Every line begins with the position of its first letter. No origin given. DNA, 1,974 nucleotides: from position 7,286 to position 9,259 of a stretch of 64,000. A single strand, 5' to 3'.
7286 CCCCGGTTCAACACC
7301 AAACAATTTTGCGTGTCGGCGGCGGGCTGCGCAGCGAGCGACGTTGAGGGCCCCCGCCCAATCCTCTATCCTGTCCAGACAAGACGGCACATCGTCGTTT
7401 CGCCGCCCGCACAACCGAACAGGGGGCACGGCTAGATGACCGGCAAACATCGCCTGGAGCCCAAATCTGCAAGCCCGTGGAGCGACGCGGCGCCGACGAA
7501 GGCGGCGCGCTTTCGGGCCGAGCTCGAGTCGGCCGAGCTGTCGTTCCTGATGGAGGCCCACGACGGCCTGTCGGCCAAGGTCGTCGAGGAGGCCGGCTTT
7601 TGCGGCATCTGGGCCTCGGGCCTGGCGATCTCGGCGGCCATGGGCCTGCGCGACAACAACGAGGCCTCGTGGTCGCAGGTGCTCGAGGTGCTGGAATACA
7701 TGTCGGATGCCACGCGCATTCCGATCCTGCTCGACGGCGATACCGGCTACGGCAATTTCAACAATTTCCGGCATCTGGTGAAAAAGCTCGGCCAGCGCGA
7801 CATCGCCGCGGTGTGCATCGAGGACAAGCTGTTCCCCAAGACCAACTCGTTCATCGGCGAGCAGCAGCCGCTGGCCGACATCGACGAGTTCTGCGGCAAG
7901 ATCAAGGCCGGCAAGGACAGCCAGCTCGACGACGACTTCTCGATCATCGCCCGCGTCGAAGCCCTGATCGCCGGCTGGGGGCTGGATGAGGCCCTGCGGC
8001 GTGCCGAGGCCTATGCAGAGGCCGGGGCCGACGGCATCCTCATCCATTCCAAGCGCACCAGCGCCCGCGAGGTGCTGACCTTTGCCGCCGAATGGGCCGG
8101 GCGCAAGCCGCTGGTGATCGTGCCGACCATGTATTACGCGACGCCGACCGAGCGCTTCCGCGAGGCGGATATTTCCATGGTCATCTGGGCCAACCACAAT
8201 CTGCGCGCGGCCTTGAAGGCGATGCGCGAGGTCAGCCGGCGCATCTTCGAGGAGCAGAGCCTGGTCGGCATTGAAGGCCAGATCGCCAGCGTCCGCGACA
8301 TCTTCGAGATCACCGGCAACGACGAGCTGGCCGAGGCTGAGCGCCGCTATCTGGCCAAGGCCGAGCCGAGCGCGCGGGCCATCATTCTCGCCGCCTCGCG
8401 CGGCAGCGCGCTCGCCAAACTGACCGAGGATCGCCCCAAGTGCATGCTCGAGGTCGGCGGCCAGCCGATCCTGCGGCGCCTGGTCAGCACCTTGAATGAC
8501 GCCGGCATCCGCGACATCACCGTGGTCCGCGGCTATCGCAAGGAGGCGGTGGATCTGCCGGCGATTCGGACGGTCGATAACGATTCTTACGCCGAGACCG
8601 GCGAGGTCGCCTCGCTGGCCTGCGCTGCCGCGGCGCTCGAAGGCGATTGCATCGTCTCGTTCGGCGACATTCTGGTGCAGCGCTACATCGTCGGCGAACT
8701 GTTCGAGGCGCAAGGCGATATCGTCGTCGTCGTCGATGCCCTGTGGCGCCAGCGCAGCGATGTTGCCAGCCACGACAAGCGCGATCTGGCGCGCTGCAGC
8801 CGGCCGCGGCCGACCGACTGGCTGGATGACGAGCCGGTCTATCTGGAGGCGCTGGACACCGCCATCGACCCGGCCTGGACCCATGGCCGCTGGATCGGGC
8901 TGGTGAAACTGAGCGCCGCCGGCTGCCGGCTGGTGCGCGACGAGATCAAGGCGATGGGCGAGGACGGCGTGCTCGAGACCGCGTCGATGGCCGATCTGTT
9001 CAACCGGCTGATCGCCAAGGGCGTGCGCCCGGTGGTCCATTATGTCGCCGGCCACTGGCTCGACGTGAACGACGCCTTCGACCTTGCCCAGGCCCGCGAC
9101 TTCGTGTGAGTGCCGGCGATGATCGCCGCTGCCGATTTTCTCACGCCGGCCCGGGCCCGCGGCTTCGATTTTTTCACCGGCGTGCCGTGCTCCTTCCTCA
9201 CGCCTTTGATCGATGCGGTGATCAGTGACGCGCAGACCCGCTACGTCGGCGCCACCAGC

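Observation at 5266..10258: Phosphonate biosynthesis pair (PepM::nucleotidyltransferase fusion + Ppd) divergent from the hopanoid / GT2 / PhyH genes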

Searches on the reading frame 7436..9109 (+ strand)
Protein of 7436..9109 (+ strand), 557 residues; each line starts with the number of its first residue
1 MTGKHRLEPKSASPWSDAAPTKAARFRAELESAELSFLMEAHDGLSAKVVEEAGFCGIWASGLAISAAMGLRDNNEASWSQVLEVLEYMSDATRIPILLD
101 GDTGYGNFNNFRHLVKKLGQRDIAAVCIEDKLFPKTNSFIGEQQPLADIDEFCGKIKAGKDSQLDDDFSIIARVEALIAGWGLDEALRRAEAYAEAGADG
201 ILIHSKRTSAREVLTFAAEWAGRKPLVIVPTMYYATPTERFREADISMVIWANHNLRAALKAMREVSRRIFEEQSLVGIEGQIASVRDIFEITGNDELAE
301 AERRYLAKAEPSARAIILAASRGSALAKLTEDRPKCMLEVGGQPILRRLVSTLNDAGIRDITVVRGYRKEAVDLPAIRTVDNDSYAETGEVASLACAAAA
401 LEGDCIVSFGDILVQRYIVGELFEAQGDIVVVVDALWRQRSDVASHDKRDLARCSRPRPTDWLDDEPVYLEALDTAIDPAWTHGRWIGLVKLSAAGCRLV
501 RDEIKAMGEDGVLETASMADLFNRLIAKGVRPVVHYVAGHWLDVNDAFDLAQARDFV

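Call 4: search_protein_families(library=pfam, proteins=[window:7436-9109:+])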
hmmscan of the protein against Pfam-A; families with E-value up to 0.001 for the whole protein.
window:7436-9109:+ (557 aa): 3 families
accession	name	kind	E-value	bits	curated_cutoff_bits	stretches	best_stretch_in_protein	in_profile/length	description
PF13714.12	PEP_mutase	-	1.3e-60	205.4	31.5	1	26-270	1-239/240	Phosphoenolpyruvate phosphomutase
PF12804.13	NTP_transf_3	-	2.4e-13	51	27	1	315-434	1-123/160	MobA-like NTP transferase domain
PF00483.29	NTP_transferase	-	3.2e-05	24.1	21.2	1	315-370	2-58/245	Nucleotidyl transferase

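Call 5: search_protein_families(library=ncbifam, proteins=[window:7436-9109:+])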
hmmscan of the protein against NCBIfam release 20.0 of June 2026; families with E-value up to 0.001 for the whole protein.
window:7436-9109:+ (557 aa): 23 families
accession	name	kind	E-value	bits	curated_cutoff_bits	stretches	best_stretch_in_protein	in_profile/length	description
TIGR02320.1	PEP_mutase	equivalog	7.6e-116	386.1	319.55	1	27-296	2-283/284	phosphoenolpyruvate mutase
TIGR02321.1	Pphn_pyruv_hyd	equivalog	1.3e-72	244.3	374.4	1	21-306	2-289/290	phosphonopyruvate hydrolase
TIGR02317.1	prpB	equivalog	4.6e-41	140.9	354.4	1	23-298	2-275/285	methylisocitrate lyase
NF008455.0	PRK11320.1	equivalog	1.2e-30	106.8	353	1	22-274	7-258/295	methylisocitrate lyase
TIGR02319.1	CPEP_Pphonmut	equivalog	3.4e-27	95.4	420.05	1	20-204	2-185/294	carboxyvinyl-carboxyphosphonate phosphorylmutase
TIGR03992.1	Arch_glmU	subfamily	1.6e-16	60.2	292.1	1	314-434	2-129/393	bifunctional sugar-1-phosphate nucleotidylyltransferase/acetyltransferase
NF041313.1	UDPGP_AglF_Halo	equivalog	2.5e-14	53.3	400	1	314-372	2-60/234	UTP--glucose-1-phosphate uridylyltransferase AglF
NF045761.1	NAMPUrTaseMurU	equivalog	7.5e-09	35.8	250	1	314-367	2-55/226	N-acetylmuramate alpha-1-phosphate uridylyltransferase MurU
TIGR01208.1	rmlA_long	equivalog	8.2e-09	34.8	320.25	1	314-371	1-59/353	glucose-1-phosphate thymidylyltransferase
NF045665.1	NTPtran_DVU1551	equivalog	2.3e-08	33.5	315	1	314-405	2-91/359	DVU_1551 family NTP transferase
NF041173.1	Sug_nt_acttase_Thmprot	equivalog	9.2e-08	31.4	600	1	314-434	2-128/405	bifunctional sugar-1-phosphate nucleotidylyltransferase/acetyltransferase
TIGR02623.1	G1P_cyt_trans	equivalog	1.8e-07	30.9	300.25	1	314-371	2-59/255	glucose-1-phosphate cytidylyltransferase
NF052502.1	man1P_GTase_Rv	exception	2.4e-07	30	440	1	314-371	2-59/352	mannose-1-phosphate guanylyltransferase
NF010933.0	PRK14353.1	equivalog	1.4e-06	27.2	505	1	312-424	5-122/453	bifunctional UDP-N-acetylglucosamine diphosphorylase/glucosamine-1-phosphate N-acetyltransferase GlmU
NF041135.1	IPPtranDIPPsyn_Thcocales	equivalog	1.9e-06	27.1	580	1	314-430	2-120/419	bifunctional L-myo-inositol-1-phosphate cytidylyltransferase/CDP-L-myo-inositol myo-inositolphosphotransferase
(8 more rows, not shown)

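Call 9: find_homologous_proteins(query=window:7436-9109:+)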
Query window:7436-9109:+ (557 aa): 8000 proteins with E <= 0.001 among 8000 candidates; the best 120 are listed.
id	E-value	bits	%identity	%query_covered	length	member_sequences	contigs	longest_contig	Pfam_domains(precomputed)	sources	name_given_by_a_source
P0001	0.0e+0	1241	100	100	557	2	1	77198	PF00483.30,PF13714.13,PF12804.14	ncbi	-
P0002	1.2e-256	871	71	97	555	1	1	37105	PF13714.13,PF12804.14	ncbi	ncbi:MAG: phosphoenolpyruvate mutase [Sphingomonadales bacterium]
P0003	2.8e-241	820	69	96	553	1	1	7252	PF13714.13,PF12804.14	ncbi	-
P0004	3.0e-239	813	68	97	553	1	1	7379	PF13714.13,PF12804.14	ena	-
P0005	7.1e-239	812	69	95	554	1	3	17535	PF13714.13,PF12804.14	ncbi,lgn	-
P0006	3.0e-238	810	68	96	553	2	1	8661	PF13714.13,PF12804.14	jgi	jgi:phosphoenolpyruvate phosphomutase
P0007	7.5e-238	808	66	98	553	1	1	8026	PF13714.13,PF12804.14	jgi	jgi:phosphoenolpyruvate phosphomutase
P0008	1.2e-237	808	66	96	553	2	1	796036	PF00483.30,PF13714.13,PF12804.14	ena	-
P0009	5.2e-237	806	65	97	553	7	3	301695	PF13714.13,PF12804.14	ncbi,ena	-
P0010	1.4e-236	804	67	97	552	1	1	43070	PF13714.13,PF12804.14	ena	-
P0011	4.2e-236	803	65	98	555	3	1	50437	PF13714.13,PF12804.14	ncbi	-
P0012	5.7e-236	802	69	96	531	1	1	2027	PF13714.13,PF12804.14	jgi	jgi:phosphoenolpyruvate phosphomutase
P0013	6.9e-236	802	67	97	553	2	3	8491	PF13714.13,PF12804.14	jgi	jgi:phosphoenolpyruvate phosphomutase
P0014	1.2e-235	801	68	96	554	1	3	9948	PF13714.13,PF12804.14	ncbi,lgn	-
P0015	2.1e-235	800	65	98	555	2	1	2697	PF13714.13,PF12804.14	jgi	-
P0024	1.3e-233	794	66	98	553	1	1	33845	PF13714.13,PF12804.14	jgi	-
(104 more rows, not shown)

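Call 15: find_encoding_contigs(protein=P0024, flank=10000, max_places=2)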
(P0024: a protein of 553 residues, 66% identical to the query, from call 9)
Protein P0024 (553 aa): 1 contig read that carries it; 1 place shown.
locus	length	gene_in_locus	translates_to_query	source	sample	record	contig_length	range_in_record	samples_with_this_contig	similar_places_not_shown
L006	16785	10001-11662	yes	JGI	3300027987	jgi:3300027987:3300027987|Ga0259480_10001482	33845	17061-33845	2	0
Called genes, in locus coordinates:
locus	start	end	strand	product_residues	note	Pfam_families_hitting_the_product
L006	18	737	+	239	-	PF01048:PNP_UDP_1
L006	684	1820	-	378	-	PF04055:Radical_SAM, PF11946:DUF3463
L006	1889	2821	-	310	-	PF02401:LYTB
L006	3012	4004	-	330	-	PF01073:3Beta_HSD, PF01370:Epimerase, PF02719:Polysacc_synt_2, PF04321:RmlD_sub_bind, PF05368:NmrA, PF07993:NAD_binding_4, PF13460:NAD_binding_10, PF16363:GDP_Man_Dehyd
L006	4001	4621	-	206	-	PF01066:CDP-OH_P_transf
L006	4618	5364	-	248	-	PF12804:NTP_transf_3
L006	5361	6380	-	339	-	PF03706:LPG_synthase_TM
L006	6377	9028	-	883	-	PF03176:MMPL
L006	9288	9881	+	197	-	PF05494:MlaC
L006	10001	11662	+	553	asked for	PF13714:PEP_mutase, PF12804:NTP_transf_3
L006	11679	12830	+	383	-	PF02776:TPP_enzyme_N, PF02775:TPP_enzyme_C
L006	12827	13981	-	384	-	PF00266:Aminotran_5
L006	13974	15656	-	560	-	PF02776:TPP_enzyme_N, PF00205:TPP_enzyme_M, PF02775:TPP_enzyme_C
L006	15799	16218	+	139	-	PF01951:Archease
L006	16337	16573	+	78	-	-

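Call 16: find_encoding_contigs(protein=P0002, flank=10000, max_places=2)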
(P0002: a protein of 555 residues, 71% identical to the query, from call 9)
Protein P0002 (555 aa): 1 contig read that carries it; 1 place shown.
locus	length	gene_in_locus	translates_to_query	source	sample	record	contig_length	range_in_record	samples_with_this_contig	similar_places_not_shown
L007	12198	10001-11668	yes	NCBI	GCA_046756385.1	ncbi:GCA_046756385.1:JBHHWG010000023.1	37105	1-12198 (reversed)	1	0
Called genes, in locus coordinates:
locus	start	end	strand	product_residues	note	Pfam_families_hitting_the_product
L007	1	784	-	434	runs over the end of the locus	PF00202:Aminotran_3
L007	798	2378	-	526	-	PF00221:Lyase_aromatic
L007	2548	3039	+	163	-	PF13404:HTH_AsnC-type, PF13412:HTH_24, PF01047:MarR (weak), PF08279:HTH_11 (weak), PF01037:AsnC_trans_reg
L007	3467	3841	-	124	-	-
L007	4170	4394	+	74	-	-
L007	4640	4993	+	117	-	-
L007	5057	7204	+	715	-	PF01642:MM_CoA_mutase, PF02310:B12-binding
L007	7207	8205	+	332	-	PF03308:MeaB, PF02492:cobW (weak)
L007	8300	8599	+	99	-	PF00830:Ribosomal_L28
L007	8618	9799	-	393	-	PF13506:Glyco_transf_21, PF00535:Glycos_transf_2, PF13641:Glyco_tranf_2_3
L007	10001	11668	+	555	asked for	PF13714:PEP_mutase, PF12804:NTP_transf_3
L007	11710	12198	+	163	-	PF02776:TPP_enzyme_N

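Call 21: find_related_loci(query=window:7436-9109:+, collection=genome_contigs, flank=10000)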
Query window:7436-9109:+ (557 aa) in genome_contigs; peptide patterns used: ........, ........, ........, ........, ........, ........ (x = any residue, [..] = any of these).
599 stretches matched a pattern (row limit reached: there are more); 514 encode a relative of the query (tblastn E <= 1e-3); the best 80 are kept; 80 distinct loci.
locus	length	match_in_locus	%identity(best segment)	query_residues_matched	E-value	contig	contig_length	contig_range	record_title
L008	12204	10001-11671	69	4-557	0e+0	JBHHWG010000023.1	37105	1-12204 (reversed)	MAG: Sphingomonadales bacterium isolate S.3.sp1_bin.13 NODE_87_length_37105_cov_6.608475, whole genome shotgun sequence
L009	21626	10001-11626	65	16-557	0e+0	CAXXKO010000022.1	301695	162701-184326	MAG: Alphaproteobacteria bacterium isolate b7ace004-f1ae-41dc-b5a0-472d16b04695 genome assembly, contig: contig_22, whol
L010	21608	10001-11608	65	21-556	0e+0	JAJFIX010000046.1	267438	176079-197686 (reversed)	MAG: Alphaproteobacteria bacterium isolate OFTM101 OFTM101_45, whole genome shotgun sequence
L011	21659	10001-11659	65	6-557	0e+0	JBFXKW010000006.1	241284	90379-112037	MAG: Alphaproteobacteria bacterium isolate CA_2019_TPIn_84 NODE_172_length_241284_cov_15.481761_TPIn, whole genome shotg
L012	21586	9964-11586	64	16-557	0e+0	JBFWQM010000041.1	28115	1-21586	MAG: Rhodospirillaceae bacterium isolate CA_2019_TPBF_183 NODE_8675_length_28115_cov_9.263006_TPBF, whole genome shotgun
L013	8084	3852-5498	65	10-557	0e+0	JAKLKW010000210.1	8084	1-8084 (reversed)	MAG: Alphaproteobacteria bacterium isolate MAG.417 MAG.417-scaffold_4098, whole genome shotgun sequence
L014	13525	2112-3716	67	21-555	0e+0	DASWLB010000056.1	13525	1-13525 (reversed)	MAG TPA_asm: Alphaproteobacteria bacterium isolate SMAG_U2937 k141_3349207, whole genome shotgun sequence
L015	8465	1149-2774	64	16-557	0e+0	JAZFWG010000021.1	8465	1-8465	MAG: Alphaproteobacteria bacterium isolate BS3bin.40 BS3bin.40_21, whole genome shotgun sequence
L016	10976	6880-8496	65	19-557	0e+0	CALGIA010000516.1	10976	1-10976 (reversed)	MAG TPA_asm: uncultured Rhodospirillaceae bacterium isolate ERR2206756_bin.142_CONCOCT_v1.1_MAG genome assembly, contig:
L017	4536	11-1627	63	20-557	0e+0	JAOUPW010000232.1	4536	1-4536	MAG: Rhodospirillales bacterium isolate 8_1_Oct_SF_Bin68 8_1_Oct_SF_Bin68_scaffold_24222_c1, whole genome shotgun sequen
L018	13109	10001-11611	64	21-557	0e+0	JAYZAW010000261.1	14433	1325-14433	MAG: Pseudomonadota bacterium isolate XB_MAG1192 DB_MAG1192_0261, whole genome shotgun sequence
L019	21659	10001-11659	65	1-557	0e+0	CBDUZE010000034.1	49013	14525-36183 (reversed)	MAG TPA_asm: uncultured Alphaproteobacteria bacterium isolate SRR22302348_concoct_16 genome assembly, contig: ERZ2507359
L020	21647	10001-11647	62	9-557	0e+0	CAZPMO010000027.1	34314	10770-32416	MAG TPA_asm: uncultured Rhodospirillaceae bacterium isolate SRP200020_co5_379 genome assembly, contig: NODE_1867_length_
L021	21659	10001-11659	62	1-557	0e+0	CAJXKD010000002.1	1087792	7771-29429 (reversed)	MAG TPA_asm: uncultured Rhodospirillales bacterium isolate SRR6201692_bin.10_MetaBAT_v2.12.1_MAG genome assembly, contig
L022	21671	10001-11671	61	3-557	0e+0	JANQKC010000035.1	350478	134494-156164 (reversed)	MAG: Alphaproteobacteria bacterium isolate PL25a_bin.144 k99_4031442, whole genome shotgun sequence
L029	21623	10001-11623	67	18-557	0e+0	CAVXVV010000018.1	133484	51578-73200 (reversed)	MAG: uncultured Candidatus Rokubacteria bacterium isolate MFD04850.bin.2.156 genome assembly, contig: contig_130034, who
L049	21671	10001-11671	62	3-557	0e+0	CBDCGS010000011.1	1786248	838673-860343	MAG: Alphaproteobacteria bacterium isolate 5446f676-90f9-4cd8-9f6e-1057d8fbf5d8 genome assembly, contig: contig_11, whol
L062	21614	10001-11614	62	20-557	0e+0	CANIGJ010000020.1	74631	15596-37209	MAG: Rhodospirillaceae bacterium isolate RE-9nov16-338 genome assembly, contig: RE-9nov16-C464, whole genome shotgun seq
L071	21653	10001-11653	62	6-557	0e+0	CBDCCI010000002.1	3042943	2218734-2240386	MAG: Alphaproteobacteria bacterium isolate 09f1bc1b-1bad-4b92-9679-6e0ab018260f genome assembly, contig: contig_2, whole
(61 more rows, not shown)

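Call 34: search_protein_families(library=ncbifam, proteins=[L006:5361-6380:-, L006:4618-5364:-, L006:4001-4621:-, L006:3012-4004:-, L006:9288-9881:+, L006:12827-13981:-, L006:13974-15656:-, L006:6377-9028:-], max_evalue=0.00001)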
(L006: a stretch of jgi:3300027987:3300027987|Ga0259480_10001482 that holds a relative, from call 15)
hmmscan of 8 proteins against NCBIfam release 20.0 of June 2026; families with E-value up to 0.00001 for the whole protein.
L006:5361-6380:- (339 aa): 2 families
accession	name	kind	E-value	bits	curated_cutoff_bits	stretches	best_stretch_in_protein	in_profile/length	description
TIGR03476.1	HpnL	subfamily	1.9e-86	290.3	195.65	1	1-315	1-318/318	putative membrane protein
TIGR00374.1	TIGR00374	subfamily_domain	1.6e-06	27.8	43.2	1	16-297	8-295/323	flippase-like domain-containing protein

L006:4618-5364:- (248 aa): 12 families
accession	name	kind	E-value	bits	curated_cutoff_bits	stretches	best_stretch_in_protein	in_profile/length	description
NF041135.1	IPPtranDIPPsyn_Thcocales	equivalog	6.5e-20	71.5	580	1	1-240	1-218/419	bifunctional L-myo-inositol-1-phosphate cytidylyltransferase/CDP-L-myo-inositol myo-inositolphosphotransferase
NF038362.1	Sden_1164_fam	equivalog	1e-14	54.7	300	1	3-199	4-211/266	Sden_1164 family protein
TIGR03992.1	Arch_glmU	subfamily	1.8e-12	46.8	292.1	1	1-127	1-125/393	bifunctional sugar-1-phosphate nucleotidylyltransferase/acetyltransferase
NF045665.1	NTPtran_DVU1551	equivalog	5.8e-12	45.3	315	1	2-119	2-113/359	DVU_1551 family NTP transferase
NF041313.1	UDPGP_AglF_Halo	equivalog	4e-10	39.5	400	1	1-60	1-61/234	UTP--glucose-1-phosphate uridylyltransferase AglF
NF045782.1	NicBOxredNboR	equivalog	1e-09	38.4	260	1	3-106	11-107/206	nicotine blue oxidoreductase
NF045761.1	NAMPUrTaseMurU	equivalog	2.2e-09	37.5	250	1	1-63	1-64/226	N-acetylmuramate alpha-1-phosphate uridylyltransferase MurU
TIGR02623.1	G1P_cyt_trans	equivalog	4.7e-08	32.8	300.25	1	1-60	1-61/255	glucose-1-phosphate cytidylyltransferase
TIGR03310.1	matur_MocA_YgfJ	equivalog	5.9e-07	29.6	186.45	1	3-121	2-114/188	molybdenum cofactor cytidylyltransferase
NF041173.1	Sug_nt_acttase_Thmprot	equivalog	8.7e-07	28.2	600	1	1-128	1-125/405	bifunctional sugar-1-phosphate nucleotidylyltransferase/acetyltransferase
NF045697.1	MurNAcPUrMurU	equivalog_domain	2.3e-06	27.2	370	1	5-82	2-77/229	N-acetylmuramate alpha-1-phosphate uridylyltransferase MurU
NF010933.0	PRK14353.1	equivalog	6.7e-06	25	505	1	3-122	8-124/453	bifunctional UDP-N-acetylglucosamine diphosphorylase/glucosamine-1-phosphate N-acetyltransferase GlmU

L006:4001-4621:- (206 aa): 5 families
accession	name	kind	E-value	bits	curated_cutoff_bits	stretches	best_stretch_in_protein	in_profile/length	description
NF040950.1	archin_ph_syn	equivalog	4e-15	56.2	180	1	9-89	10-88/191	archaetidylinositol phosphate synthase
NF045883.1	PIPSynth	equivalog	2e-12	47.2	170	1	8-88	8-86/197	phosphatidylinositol phosphate synthase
NF052561.1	PIPSynBT1523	equivalog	4.9e-11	42.8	350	1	9-96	11-105/232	hypothetical protein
TIGR00560.1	pgsA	equivalog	5.9e-08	33.4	109.1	1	46-151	28-125/183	CDP-diacylglycerol--glycerol-3-phosphate 3-phosphatidyltransferase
NF041135.1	IPPtranDIPPsyn_Thcocales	equivalog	5.3e-06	25.7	580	1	7-87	235-310/419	bifunctional L-myo-inositol-1-phosphate cytidylyltransferase/CDP-L-myo-inositol myo-inositolphosphotransferase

L006:3012-4004:- (330 aa): 25 families
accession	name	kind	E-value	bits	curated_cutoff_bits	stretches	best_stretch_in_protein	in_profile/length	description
TIGR03466.1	HpnA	hypoth_equivalog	1.2e-156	520.6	367.65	1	1-329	1-327/327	hopanoid-associated sugar epimerase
NF052578.1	StrlDmthSdmBMthl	equivalog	3e-74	250.7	600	1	1-328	1-327/328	sterol demethylase protein SdmB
NF042422.1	oxyalk_red_OleD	equivalog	3e-40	138.6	580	1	1-311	1-315/329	2-alkyl-3-oxoalkanoate reductase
NF042423.1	oxyalk_red_Shew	equivalog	6.2e-38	130.7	580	1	2-309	10-320/331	2-alkyl-3-oxoalkanoate reductase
TIGR01179.1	galE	equivalog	1.9e-20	73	262.3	1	4-165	3-170/332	UDP-glucose 4-epimerase GalE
TIGR04180.1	EDH_00030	hypoth_equivalog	1.4e-18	67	475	1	4-176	2-180/297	NAD-dependent 4,6-dehydratase LegB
TIGR01746.1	Thioester-redct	subfamily_domain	8e-17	61.5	213.35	1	4-168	3-192/371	thioester reductase domain-containing protein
NF005539.0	PRK07201.1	equivalog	4.2e-15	55.5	549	1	1-173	1-179/657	SDR family oxidoreductase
NF041293.1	G6PDh_Azf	equivalog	2.3e-14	53.4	400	1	4-118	6-120/252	NAD-dependent glucose-6-phosphate dehydrogenase Azf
TIGR01181.1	dTDP_gluc_dehyt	equivalog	7.7e-14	51.5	365.1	1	3-234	2-247/321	dTDP-glucose 4,6-dehydratase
NF004520.0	PRK05865.1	equivalog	1.1e-13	50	1509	1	1-212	1-165/854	sugar epimerase family protein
NF007956.0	PRK10675.1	subfamily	3.7e-13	49.3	394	1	1-155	1-163/338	UDP-glucose 4-epimerase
TIGR02197.1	heptose_epim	equivalog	3.2e-11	43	274.6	1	5-157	3-154/316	ADP-glyceromanno-heptose 6-epimerase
NF043036.1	ErythonDh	equivalog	4.9e-11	42.4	325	1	1-119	1-131/321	D-erythronate dehydrogenase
NF058621.1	DiazavRedAvaA7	equivalog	3.4e-10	40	400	1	1-253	1-254/304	3-diazoavenalumate denitrifying reductase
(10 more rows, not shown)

L006:9288-9881:+ (197 aa): 2 families
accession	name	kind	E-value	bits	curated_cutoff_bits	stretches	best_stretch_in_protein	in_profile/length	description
TIGR03481.1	HpnM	hypoth_equivalog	7e-61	205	160.1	1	14-194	20-198/200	hopanoid biosynthesis associated membrane protein HpnM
NF011697.0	PRK15117.1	equivalog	1.1e-09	38.4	195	1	77-188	84-198/211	phospholipid-binding protein MlaC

L006:12827-13981:- (384 aa): 9 families
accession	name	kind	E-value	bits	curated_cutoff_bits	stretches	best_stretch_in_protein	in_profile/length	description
NF010006.0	PRK13479.1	equivalog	4.3e-156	519.7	296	1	16-377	6-367/369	2-aminoethylphosphonate--pyruvate transaminase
TIGR02326.1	transamin_PhnW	equivalog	2.8e-141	470.8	400.8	1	16-371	4-360/363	2-aminoethylphosphonate--pyruvate transaminase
TIGR03301.1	PhnW-AepZ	equivalog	6.2e-141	469.9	360.8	1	17-370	1-354/355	2-aminoethylphosphonate aminotransferase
NF046070.1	PyrdoxPyrvTramin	equivalog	3.4e-36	124.9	600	1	17-374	7-367/369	pyridoxamine--pyruvate transaminase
NF045640.1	AspGlyoxATaseBhcA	equivalog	9.8e-21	74.1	650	1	18-376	7-369/395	L-aspartate--glyoxylate aminotransferase BhcA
TIGR04343.1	egtE_PLP_lyase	equivalog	9.6e-12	44.4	400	1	53-232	60-216/370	ergothioneine biosynthesis PLP-dependent enzyme EgtE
TIGR01979.1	sufS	subfamily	2.1e-07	30.2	475.1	1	141-222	159-239/403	SufS family cysteine desulfurase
NF006791.0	PRK09295.1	equivalog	2.1e-06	27.1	661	1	109-224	134-246/406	cysteine desulfurase SufS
NF003764.0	PRK05355.1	equivalog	2.8e-06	26.5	253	1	41-287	42-271/357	3-phosphoserine/phosphohydroxythreonine transaminase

L006:13974-15656:- (560 aa): 54 families (the best 25 are shown)
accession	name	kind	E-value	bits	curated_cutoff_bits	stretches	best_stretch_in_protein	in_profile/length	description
NF006052.0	PRK08199.1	subfamily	6.6e-240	797.2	539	1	6-557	6-555/559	thiamine pyrophosphate protein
NF006187.0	PRK08322.1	equivalog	1.5e-109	366.9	509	1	10-540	4-529/548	acetolactate synthase large subunit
TIGR00118.1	acolac_lg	equivalog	4.8e-103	345.5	538.35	1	9-541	2-536/557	biosynthetic-type acetolactate synthase large subunit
NF006122.0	PRK08266.1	subfamily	1.3e-98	330.9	571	1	7-542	3-527/543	hypothetical protein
NF006524.0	PRK08978.1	equivalog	4.3e-96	322.4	738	1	9-541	2-526/548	acetolactate synthase 2 catalytic subunit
NF004919.0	PRK06276.1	equivalog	5.1e-91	305.8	866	1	9-543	2-542/582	acetolactate synthase large subunit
NF005860.0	PRK07789.1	equivalog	5.8e-88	295.8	881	1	8-542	34-581/615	acetolactate synthase large subunit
NF004710.0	PRK06048.1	equivalog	8.7e-87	291.8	976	1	9-541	9-539/561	acetolactate synthase large subunit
NF005651.0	PRK07418.1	subfamily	2.1e-85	287.2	942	1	8-542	19-562/617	acetolactate synthase large subunit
NF006378.0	PRK08617.1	equivalog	1.1e-84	284.8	510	1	8-540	8-539/556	acetolactate synthase AlsS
NF006319.0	PRK08527.1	equivalog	4.8e-84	282.8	905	1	9-540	5-539/565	acetolactate synthase large subunit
NF005039.0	PRK06456.1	equivalog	3.8e-83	279.9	868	1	9-544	3-549/572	acetolactate synthase large subunit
NF006016.1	PRK08155.1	equivalog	3.4e-81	273.4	870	1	8-541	3-534/554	acetolactate synthase large subunit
NF006377.0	PRK08611.1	equivalog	3.2e-79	267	742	1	8-543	4-533/576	pyruvate oxidase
NF005712.0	PRK07524.1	subfamily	5.4e-79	266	500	1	8-539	3-529/536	5-guanidino-2-oxopentanoate decarboxylase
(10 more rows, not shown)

L006:6377-9028:- (883 aa): 5 families
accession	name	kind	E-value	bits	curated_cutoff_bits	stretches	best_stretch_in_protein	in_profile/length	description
TIGR03480.1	HpnN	hypoth_equivalog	3.8e-303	1007.8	751.85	1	18-875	3-859/862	hopanoid biosynthesis associated RND transporter like protein HpnN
NF052374.1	HopndTporHpnN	equivalog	1.3e-223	744.7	1100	1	14-876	2-858/858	hopanoid transporter HpnN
NF045600.2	BstA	equivalog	3.8e-63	213.7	1400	2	651-872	671-894/903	sterol transporter cytoplasmic membrane protein BstA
TIGR00921.1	2A067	subfamily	6.1e-51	173.3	351.9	2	664-872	504-731/733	hydrophobe/amphiphile efflux-3 (HAE3) family transporter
TIGR00833.1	actII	subfamily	1.5e-31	109.5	874.7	1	244-508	135-405/910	MMPL family RND transporter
